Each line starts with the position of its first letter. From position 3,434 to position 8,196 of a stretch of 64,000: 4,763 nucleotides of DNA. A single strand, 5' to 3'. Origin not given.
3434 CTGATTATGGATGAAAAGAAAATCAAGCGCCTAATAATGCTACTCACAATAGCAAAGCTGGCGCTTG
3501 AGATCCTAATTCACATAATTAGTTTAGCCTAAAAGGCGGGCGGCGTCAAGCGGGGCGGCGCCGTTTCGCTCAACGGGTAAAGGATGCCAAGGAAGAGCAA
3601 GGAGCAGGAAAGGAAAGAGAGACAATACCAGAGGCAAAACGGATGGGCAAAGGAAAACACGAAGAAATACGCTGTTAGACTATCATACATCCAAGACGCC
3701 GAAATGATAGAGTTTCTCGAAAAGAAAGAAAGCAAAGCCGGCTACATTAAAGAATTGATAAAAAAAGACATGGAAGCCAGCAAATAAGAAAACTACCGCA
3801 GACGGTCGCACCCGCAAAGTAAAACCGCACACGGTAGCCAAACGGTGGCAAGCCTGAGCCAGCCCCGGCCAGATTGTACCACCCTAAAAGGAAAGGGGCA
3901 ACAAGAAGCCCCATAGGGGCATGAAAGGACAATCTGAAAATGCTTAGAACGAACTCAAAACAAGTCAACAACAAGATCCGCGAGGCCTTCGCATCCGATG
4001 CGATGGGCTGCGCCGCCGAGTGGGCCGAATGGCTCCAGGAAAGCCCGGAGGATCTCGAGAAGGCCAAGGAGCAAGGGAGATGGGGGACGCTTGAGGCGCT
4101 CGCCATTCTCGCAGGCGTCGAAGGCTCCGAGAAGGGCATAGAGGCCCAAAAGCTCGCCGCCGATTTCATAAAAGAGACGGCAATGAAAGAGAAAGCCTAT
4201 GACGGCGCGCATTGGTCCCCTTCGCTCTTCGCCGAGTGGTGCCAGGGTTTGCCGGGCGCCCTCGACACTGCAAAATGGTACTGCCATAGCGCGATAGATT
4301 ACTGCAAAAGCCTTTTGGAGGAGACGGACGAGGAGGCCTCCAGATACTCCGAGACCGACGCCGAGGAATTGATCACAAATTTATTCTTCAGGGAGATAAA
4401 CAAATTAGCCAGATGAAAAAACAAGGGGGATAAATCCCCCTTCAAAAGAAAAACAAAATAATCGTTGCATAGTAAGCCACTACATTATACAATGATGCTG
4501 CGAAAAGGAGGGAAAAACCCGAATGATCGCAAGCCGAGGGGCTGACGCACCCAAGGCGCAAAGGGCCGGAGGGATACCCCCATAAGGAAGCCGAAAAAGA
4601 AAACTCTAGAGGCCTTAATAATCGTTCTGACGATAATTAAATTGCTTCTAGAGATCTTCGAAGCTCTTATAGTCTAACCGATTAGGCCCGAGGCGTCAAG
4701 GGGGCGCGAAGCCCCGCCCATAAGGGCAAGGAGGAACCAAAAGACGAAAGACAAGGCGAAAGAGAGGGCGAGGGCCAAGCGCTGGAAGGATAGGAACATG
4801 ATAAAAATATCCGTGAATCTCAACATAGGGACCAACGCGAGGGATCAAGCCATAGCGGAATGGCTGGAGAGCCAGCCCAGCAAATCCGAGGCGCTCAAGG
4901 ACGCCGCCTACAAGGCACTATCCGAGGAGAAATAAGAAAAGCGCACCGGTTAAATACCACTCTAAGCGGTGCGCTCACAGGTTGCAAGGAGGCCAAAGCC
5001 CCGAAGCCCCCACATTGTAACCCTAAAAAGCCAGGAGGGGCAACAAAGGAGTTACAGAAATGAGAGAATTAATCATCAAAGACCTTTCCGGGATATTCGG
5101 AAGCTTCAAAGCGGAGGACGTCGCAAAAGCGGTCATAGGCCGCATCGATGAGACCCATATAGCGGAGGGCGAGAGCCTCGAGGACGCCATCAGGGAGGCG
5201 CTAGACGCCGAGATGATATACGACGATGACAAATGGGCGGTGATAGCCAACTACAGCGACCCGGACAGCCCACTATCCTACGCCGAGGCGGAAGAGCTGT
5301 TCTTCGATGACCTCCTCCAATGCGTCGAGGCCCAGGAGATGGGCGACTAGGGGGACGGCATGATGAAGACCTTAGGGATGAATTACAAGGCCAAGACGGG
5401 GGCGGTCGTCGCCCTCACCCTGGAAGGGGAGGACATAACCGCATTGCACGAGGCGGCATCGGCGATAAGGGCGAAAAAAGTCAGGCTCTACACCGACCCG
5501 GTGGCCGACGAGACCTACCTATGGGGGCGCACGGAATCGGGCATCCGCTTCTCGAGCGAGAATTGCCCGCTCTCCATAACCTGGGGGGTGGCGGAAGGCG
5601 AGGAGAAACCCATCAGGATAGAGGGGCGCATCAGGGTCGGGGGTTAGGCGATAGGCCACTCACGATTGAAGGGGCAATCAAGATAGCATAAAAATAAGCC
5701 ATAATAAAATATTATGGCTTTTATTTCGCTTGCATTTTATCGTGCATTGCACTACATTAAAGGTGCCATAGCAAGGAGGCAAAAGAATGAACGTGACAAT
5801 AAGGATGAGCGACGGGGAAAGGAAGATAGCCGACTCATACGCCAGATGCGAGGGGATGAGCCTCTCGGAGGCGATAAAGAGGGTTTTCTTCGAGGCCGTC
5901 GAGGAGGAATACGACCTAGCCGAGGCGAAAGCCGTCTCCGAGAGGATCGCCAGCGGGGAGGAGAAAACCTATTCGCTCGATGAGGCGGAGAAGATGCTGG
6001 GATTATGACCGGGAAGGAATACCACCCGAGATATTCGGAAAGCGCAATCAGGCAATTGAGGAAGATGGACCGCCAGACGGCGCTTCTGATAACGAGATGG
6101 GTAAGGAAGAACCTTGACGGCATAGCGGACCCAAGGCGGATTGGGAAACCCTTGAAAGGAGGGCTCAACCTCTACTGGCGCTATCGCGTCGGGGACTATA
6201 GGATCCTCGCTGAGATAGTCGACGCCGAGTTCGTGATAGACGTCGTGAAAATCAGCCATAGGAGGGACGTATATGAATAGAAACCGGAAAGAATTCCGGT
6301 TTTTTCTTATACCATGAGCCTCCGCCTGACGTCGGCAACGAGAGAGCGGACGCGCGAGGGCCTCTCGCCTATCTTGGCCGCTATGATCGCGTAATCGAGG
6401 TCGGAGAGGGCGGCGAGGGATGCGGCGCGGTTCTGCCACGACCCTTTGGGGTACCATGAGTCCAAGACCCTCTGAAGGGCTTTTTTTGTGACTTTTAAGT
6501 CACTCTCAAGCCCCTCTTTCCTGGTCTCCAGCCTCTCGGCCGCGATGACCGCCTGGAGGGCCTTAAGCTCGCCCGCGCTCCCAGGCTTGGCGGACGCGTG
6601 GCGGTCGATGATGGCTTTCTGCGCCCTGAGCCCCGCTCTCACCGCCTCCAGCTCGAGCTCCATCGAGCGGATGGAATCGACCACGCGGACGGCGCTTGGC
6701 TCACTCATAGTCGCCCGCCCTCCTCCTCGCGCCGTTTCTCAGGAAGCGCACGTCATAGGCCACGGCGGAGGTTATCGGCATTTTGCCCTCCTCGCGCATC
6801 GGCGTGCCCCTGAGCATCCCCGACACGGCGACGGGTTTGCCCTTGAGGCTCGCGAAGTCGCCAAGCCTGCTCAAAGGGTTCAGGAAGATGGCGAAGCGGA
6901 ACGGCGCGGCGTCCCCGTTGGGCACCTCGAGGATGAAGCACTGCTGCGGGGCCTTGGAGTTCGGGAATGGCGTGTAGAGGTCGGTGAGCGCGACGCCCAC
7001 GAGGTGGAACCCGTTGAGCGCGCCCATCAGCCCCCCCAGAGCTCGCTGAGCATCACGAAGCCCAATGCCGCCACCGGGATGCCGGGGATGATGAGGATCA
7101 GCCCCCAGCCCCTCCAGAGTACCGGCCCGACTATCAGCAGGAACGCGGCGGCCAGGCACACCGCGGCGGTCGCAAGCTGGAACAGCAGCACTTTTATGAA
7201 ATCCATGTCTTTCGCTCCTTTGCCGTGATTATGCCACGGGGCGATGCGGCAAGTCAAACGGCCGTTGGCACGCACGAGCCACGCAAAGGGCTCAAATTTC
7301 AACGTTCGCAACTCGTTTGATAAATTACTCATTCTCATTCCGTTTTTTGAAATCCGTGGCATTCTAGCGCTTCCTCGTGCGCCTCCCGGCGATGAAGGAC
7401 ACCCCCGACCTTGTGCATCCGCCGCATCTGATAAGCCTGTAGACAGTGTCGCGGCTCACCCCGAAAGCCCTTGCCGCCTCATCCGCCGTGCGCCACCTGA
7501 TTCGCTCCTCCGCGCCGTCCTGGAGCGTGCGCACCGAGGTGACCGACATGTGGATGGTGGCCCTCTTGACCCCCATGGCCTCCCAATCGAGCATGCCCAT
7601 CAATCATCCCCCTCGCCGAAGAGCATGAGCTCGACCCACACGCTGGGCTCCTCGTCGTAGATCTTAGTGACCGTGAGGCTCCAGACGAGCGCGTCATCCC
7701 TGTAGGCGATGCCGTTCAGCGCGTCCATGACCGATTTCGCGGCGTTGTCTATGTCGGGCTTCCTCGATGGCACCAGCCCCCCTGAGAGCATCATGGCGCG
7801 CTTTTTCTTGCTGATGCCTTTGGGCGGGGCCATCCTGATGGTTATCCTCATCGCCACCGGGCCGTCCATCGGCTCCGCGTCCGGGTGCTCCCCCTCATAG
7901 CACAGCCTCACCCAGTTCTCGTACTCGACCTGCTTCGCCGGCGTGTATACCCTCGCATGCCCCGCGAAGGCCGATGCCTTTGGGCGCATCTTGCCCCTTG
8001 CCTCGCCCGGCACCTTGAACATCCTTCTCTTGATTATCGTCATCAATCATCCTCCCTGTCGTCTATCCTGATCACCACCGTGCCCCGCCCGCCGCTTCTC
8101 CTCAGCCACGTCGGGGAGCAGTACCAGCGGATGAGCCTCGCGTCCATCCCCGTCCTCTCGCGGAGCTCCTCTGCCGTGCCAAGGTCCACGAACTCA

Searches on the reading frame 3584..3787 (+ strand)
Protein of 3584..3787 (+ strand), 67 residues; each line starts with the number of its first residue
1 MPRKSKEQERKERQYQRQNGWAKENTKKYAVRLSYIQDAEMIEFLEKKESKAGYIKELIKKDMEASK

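Call 9: search_protein_families(library=pfam, proteins=[window:3584-3787:+], max_evalue=0.01)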
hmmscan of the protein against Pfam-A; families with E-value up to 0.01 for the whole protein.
window:3584-3787:+ (67 aa): 0 families

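Call 10: search_protein_families(library=phrogs, proteins=[window:3584-3787:+], max_evalue=0.01)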
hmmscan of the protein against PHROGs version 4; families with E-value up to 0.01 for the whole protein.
window:3584-3787:+ (67 aa): 2 families
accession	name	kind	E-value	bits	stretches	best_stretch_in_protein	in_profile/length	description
phrog_14312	-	unknown function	3.2e-05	25.3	1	38-65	14-41/87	-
phrog_4223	-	unknown function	9.9e-05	23.6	1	39-66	15-42/67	-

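Call 14: find_encoding_contigs(protein=window:3584-3787:+, flank=6000, max_places=10)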
Protein window:3584-3787:+ (67 aa): no gene with exactly this product is on record in the collection.

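Call 24: find_homologous_proteins(query=window:3584-3787:+, max_evalue=0.01)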
Query window:3584-3787:+ (67 aa): 4 proteins with E <= 0.01 among 4 candidates.
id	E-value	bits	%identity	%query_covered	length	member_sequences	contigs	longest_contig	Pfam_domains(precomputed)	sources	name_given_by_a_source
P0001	1.4e-33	131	100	100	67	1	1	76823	-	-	-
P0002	1.2e-28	115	88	100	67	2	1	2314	-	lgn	-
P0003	2.8e-19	86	71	94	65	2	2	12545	-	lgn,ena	-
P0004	2.6e-15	73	59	94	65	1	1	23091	-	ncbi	-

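Call 25: find_encoding_contigs(protein=P0002, flank=6000, max_places=5)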
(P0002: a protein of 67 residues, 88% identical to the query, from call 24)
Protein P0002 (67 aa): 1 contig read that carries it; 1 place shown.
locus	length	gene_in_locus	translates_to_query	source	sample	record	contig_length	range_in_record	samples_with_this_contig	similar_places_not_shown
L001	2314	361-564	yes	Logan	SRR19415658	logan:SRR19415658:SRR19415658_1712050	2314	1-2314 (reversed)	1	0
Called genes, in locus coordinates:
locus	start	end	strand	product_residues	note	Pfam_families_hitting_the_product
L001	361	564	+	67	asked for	-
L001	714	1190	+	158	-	-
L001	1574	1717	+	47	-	-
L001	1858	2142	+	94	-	-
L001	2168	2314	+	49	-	?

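Call 26: find_encoding_contigs(protein=P0003, flank=6000, max_places=5)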
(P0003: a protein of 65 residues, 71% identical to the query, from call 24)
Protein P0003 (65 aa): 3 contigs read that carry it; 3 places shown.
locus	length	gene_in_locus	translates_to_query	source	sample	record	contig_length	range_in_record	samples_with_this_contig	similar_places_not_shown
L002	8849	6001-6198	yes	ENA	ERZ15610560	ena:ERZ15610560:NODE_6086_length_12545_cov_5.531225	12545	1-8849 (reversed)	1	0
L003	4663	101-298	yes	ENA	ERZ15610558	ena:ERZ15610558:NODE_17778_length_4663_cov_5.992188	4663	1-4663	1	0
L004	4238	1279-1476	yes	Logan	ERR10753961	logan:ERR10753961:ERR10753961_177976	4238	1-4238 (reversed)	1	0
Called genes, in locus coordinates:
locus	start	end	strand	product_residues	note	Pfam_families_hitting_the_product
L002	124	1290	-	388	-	PF00438:S-AdoMet_synt_N, PF02772:S-AdoMet_synt_M, PF02773:S-AdoMet_synt_C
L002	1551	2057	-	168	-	PF02525:Flavodoxin_2, PF03358:FMN_red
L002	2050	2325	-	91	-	PF12637:TSCPD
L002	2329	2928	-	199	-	PF06130:PTAC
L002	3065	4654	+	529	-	PF03448:MgtE_N, PF00571:CBS, PF01769:MgtE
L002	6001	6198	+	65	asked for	-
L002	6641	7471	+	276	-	PF00303:Thymidylat_synt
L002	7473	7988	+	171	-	PF00186:DHFR_1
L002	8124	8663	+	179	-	PF00440:TetR_N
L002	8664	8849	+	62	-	?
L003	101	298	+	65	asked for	-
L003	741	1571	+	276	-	PF00303:Thymidylat_synt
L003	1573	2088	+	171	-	PF00186:DHFR_1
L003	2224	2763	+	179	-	PF00440:TetR_N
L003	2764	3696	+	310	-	-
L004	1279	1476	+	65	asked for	-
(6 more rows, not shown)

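Call 27: find_encoding_contigs(protein=P0004, flank=6000, max_places=5)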
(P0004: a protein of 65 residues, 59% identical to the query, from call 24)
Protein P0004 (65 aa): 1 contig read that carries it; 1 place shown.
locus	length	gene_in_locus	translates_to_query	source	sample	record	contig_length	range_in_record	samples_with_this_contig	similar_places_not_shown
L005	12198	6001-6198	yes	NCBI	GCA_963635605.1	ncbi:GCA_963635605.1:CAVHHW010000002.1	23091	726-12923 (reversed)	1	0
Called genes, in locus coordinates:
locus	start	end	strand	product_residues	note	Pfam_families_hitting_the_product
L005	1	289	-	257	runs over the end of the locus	-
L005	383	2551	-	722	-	PF16510:P22_portal (weak)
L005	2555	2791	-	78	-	-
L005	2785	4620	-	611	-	-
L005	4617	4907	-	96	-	-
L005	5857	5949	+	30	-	-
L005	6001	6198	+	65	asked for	-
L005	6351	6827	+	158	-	-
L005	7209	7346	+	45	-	-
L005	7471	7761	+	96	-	-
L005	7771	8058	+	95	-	-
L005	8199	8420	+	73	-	PF19807:DUF6290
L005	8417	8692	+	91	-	PF05016:ParE_toxin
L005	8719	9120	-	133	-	-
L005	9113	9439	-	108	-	-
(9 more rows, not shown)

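Call 37: find_related_loci(query=A3, collection=genome_contigs, flank=6000)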
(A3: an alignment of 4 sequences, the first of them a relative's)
Query A3 (67 aa) in genome_contigs; peptide patterns used: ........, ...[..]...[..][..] (x = any residue, [..] = any of these).
96 stretches matched a pattern; 1 encode a relative of the query (tblastn E <= 1e-3); 1 distinct loci.
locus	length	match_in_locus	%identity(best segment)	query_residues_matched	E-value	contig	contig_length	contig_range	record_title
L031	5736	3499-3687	68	1-63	1e-26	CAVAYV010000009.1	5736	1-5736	bacterium isolate H07662-L1_cleanbin_000003 genome assembly, contig: Spades_H07662-L1_contig_1204, whole genome shotgun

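Call 41: search_protein_families(library=pfam, proteins=[window:3584-3787:+], max_evalue=10)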
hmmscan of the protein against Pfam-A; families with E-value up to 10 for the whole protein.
window:3584-3787:+ (67 aa): 1 family
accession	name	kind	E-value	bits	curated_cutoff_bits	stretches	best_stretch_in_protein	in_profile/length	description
PF04494.20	TFIID_NTD2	-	0.052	14.2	22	1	23-61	92-131/133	WD40 associated region in TFIID subunit, NTD2 domain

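Call 42: search_protein_families(library=ncbifam, proteins=[window:3584-3787:+], max_evalue=10)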
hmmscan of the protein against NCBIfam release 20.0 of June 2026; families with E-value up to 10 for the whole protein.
window:3584-3787:+ (67 aa): 0 families

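Call 67: find_related_loci(query=A3, collection=metagenome_contigs, flank=3000)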
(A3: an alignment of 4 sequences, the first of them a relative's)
Query A3 (67 aa) in metagenome_contigs; peptide patterns used: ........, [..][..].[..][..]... (x = any residue, [..] = any of these).
600 stretches matched a pattern (row limit reached: there are more); 5 encode a relative of the query (tblastn E <= 1e-3); 5 distinct loci.
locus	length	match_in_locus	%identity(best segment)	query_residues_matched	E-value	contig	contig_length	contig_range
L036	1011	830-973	40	18-64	1e-7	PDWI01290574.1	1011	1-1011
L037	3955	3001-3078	74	38-64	3e-7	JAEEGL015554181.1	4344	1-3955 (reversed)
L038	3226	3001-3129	49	22-63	6e-7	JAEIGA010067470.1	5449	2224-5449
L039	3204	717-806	50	38-67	3e-6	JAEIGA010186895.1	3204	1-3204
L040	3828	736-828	52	37-67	4e-6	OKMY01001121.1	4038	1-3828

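Call 80: search_solved_structures(query=A3, max_evalue=10)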
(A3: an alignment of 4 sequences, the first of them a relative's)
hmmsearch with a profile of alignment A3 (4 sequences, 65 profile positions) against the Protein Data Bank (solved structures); distinct sequences matched with E-value up to 10: 3.
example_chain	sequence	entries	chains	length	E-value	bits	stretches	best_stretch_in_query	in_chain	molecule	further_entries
21gl_C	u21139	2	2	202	0.37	14.3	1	13-59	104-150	Transmembrane emp24 domain-containing protein 5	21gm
4xuo_A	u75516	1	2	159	1.4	12.5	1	31-56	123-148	Endo-1,4-beta-xylanase C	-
9lq5_A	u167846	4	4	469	3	11.4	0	10-34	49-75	Cmr1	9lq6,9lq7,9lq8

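Call 85: predict_structure(alignment_id=A3)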
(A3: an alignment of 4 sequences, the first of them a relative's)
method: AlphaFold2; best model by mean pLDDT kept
length: 67 residues; sequences in the alignment: 4
mean_pLDDT: 77.8   pTM: 0.33
mean pLDDT of the five models: 77.8, 71.4, 70.3, 69.9, 68.8
residues with pLDDT >= 90: 2; 70-90: 54; 50-70: 11; < 50: 0
segments of 3 or more residues with pLDDT < 50: none
pLDDT, mean of each block of 10 residues (from residue 1): 82 89 80 77 71 73 72
secondary structure, 60 per line:
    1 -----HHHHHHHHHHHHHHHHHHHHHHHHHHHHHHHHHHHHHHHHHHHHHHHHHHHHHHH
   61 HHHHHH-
elements in order: H6-66

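Call 92: search_protein_families(library=padloc, proteins=[window:3584-3787:+], max_evalue=0.1)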
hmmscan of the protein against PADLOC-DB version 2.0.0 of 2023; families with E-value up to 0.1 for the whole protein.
window:3584-3787:+ (67 aa): 1 family
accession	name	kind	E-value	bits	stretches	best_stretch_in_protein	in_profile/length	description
PDLC03371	MTase_II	-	0.022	12.3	1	17-65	116-165/260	Type II methyltransferase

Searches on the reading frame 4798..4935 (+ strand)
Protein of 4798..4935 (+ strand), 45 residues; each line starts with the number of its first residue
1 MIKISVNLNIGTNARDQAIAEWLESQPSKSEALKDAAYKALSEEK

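Call 9: search_protein_families(library=pfam, proteins=[window:4798-4935:+], max_evalue=0.01)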
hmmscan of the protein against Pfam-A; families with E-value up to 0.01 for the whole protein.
window:4798-4935:+ (45 aa): 0 families

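Call 10: search_protein_families(library=phrogs, proteins=[window:4798-4935:+], max_evalue=0.01)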
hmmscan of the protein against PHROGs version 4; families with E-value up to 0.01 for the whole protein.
window:4798-4935:+ (45 aa): 0 families

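Call 41: search_protein_families(library=pfam, proteins=[window:4798-4935:+], max_evalue=10)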
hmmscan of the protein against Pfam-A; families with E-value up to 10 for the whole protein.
window:4798-4935:+ (45 aa): 0 families

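Call 42: search_protein_families(library=ncbifam, proteins=[window:4798-4935:+], max_evalue=10)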
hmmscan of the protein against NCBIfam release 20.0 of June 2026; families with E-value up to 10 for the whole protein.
window:4798-4935:+ (45 aa): 0 families

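Call 51: find_homologous_proteins(query=window:4798-4935:+, max_evalue=0.1)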
Query window:4798-4935:+ (45 aa): 3 proteins with E <= 0.1 among 3 candidates.
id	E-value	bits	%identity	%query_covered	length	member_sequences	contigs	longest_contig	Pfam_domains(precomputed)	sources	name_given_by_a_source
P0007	3.9e-17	77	89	100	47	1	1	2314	-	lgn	-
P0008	8.4e-16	73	87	100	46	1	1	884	-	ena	-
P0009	2.9e-10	56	74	93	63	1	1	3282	-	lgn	-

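Call 53: find_encoding_contigs(protein=P0009, flank=4000, max_places=5)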
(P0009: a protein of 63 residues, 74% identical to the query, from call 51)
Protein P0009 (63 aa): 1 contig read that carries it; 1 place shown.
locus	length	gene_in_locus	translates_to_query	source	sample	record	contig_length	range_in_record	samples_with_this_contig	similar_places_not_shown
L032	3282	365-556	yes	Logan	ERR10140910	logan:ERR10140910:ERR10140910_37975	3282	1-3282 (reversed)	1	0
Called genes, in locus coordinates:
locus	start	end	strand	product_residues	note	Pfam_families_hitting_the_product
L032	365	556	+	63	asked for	-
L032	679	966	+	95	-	-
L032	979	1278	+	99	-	-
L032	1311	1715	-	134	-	-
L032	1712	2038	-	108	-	-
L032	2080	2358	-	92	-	-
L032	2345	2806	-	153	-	PF05866:RusA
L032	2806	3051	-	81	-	-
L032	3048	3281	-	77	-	?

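Call 54: find_encoding_contigs(protein=P0008, flank=4000, max_places=5)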
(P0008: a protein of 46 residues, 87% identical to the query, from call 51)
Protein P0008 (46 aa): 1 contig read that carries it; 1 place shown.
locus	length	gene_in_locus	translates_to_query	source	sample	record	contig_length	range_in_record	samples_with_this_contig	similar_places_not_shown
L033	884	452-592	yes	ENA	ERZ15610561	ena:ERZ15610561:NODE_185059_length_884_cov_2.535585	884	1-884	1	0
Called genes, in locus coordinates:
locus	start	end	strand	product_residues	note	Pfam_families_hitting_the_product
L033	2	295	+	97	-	?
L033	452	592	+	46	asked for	-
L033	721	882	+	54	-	?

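Call 90: search_solved_structures(query=A7, max_evalue=10)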
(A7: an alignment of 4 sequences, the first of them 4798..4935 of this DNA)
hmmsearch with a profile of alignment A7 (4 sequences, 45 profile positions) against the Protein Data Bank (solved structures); distinct sequences matched with E-value up to 10: 3.
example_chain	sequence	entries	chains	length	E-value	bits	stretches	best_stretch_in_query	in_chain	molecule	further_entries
3ik2_A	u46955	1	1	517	0.2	14.9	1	5-23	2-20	Endoglucanase A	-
7ksb_A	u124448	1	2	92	0.97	12.7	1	10-43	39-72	Non-specific lipid-transfer protein 1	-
6y9g_A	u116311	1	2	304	1.1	12.5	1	16-30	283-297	Ancestral haloalkane dehalogenase AncHLD5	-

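Call 92: search_protein_families(library=padloc, proteins=[window:4798-4935:+], max_evalue=0.1)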
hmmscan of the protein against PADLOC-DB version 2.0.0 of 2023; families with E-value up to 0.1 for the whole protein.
window:4798-4935:+ (45 aa): 0 families

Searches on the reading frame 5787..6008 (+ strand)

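Call 9: search_protein_families(library=pfam, proteins=[window:5787-6008:+], max_evalue=0.01)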
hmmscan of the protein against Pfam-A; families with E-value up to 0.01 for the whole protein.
window:5787-6008:+ (73 aa): 1 family
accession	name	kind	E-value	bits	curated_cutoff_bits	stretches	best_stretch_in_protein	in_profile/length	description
PF19807.5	DUF6290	-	1.7e-19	70.2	27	1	2-71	2-72/72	Family of unknown function (DUF6290)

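Call 10: search_protein_families(library=phrogs, proteins=[window:5787-6008:+], max_evalue=0.01)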
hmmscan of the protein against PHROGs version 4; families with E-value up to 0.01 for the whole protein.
window:5787-6008:+ (73 aa): 1 family
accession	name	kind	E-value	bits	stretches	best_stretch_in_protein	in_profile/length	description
phrog_4085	-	unknown function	2.1e-16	61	1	1-73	1-73/77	-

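Call 92: search_protein_families(library=padloc, proteins=[window:5787-6008:+], max_evalue=0.1)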
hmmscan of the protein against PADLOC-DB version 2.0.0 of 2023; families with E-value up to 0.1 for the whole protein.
window:5787-6008:+ (73 aa): 0 families

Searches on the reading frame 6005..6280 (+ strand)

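Call 9: search_protein_families(library=pfam, proteins=[window:6005-6280:+], max_evalue=0.01)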
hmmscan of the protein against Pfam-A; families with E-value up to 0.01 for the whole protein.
window:6005-6280:+ (91 aa): 1 family
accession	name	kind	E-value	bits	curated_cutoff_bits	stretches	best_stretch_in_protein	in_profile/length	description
PF05016.21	ParE_toxin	-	1.8e-14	54.5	23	1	9-90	2-89/89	ParE toxin of type II toxin-antitoxin system, parDE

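Call 10: search_protein_families(library=phrogs, proteins=[window:6005-6280:+], max_evalue=0.01)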
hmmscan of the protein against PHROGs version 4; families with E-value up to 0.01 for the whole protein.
window:6005-6280:+ (91 aa): 1 family
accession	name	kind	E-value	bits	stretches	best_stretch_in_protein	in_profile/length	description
phrog_1213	-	moron, auxiliary metabolic gene and host takeover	5.9e-22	79.1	1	5-91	2-88/88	RelE-like toxin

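Call 92: search_protein_families(library=padloc, proteins=[window:6005-6280:+], max_evalue=0.1)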
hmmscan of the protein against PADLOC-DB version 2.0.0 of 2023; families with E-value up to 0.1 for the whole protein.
window:6005-6280:+ (91 aa): 0 families

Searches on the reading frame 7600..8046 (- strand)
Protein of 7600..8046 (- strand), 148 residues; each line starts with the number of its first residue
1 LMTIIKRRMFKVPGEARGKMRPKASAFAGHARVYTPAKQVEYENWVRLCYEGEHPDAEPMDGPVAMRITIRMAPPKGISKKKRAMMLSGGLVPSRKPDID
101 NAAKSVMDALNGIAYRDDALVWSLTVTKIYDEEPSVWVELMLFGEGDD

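Call 21: search_protein_families(library=pfam, proteins=[window:7600-8046:-], max_evalue=0.001)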
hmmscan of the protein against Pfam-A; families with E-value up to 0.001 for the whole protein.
window:7600-8046:- (148 aa): 1 family
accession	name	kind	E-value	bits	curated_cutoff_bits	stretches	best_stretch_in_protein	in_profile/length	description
PF05866.16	RusA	-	1.6e-31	110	22.8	1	13-140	1-123/124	Endodeoxyribonuclease RusA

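Call 22: search_protein_families(library=phrogs, proteins=[window:7600-8046:-], max_evalue=0.001)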
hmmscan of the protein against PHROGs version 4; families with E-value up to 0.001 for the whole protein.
window:7600-8046:- (148 aa): 3 families
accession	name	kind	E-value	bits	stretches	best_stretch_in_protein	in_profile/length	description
phrog_140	-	DNA, RNA and nucleotide metabolism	4.3e-41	142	1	3-142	34-167/219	RusA-like Holliday junction resolvase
phrog_24390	-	unknown function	9.6e-06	26.9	1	95-142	10-57/62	-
phrog_34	-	DNA, RNA and nucleotide metabolism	0.0003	21.5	1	94-138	141-189/259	RusA-like Holliday junction resolvase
